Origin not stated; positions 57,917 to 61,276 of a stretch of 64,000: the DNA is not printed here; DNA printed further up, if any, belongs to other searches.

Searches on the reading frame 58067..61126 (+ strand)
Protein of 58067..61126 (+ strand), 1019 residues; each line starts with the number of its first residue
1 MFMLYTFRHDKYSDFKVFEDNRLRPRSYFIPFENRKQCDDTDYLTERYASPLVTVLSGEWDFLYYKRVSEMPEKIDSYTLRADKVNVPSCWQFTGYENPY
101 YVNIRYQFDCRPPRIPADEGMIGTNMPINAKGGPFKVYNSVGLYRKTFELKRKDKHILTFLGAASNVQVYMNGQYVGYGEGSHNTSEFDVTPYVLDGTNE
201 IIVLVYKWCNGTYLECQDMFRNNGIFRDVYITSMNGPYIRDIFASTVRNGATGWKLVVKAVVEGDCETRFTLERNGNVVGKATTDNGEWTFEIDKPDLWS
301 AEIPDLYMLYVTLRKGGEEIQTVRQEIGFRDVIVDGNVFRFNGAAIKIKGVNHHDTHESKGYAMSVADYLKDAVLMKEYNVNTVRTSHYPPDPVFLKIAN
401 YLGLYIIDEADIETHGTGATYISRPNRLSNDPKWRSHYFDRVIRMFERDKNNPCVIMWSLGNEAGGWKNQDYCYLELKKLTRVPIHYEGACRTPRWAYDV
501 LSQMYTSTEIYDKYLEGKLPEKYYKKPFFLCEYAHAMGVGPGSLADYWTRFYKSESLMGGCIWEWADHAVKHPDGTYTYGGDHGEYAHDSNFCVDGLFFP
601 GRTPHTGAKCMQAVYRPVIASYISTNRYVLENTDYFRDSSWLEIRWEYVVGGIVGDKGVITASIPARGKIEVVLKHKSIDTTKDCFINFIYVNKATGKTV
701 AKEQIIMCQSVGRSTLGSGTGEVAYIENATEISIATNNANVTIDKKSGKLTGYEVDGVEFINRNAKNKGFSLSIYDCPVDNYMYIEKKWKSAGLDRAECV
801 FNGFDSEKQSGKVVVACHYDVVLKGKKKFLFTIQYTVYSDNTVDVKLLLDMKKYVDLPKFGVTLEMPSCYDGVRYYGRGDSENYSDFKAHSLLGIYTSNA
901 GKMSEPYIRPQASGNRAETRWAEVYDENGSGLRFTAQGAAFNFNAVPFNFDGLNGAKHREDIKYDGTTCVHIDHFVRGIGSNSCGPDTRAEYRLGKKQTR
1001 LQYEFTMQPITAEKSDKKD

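Call 89: search_protein_families(library=pfam, proteins=[window:58067-61126:+], max_evalue=0.00001)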
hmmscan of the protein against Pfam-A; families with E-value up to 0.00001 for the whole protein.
window:58067-61126:+ (1019 aa): 4 families
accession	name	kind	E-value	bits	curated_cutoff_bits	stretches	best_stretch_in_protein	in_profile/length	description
PF02836.23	Glyco_hydro_2_C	-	9.2e-73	245.4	21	1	334-618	3-300/302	Glycosyl hydrolases family 2, TIM barrel domain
PF02929.23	Bgal_small_N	-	1.5e-61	208.7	25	1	737-1007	3-248/248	Beta galactosidase small chain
PF02837.24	Glyco_hydro_2_N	-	6.1e-31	108.1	28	1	126-232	51-166/169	Glycosyl hydrolases family 2, sugar binding domain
PF00703.27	Glyco_hydro_2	-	8.3e-11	43.1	23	1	279-330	59-109/109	Glycosyl hydrolases family 2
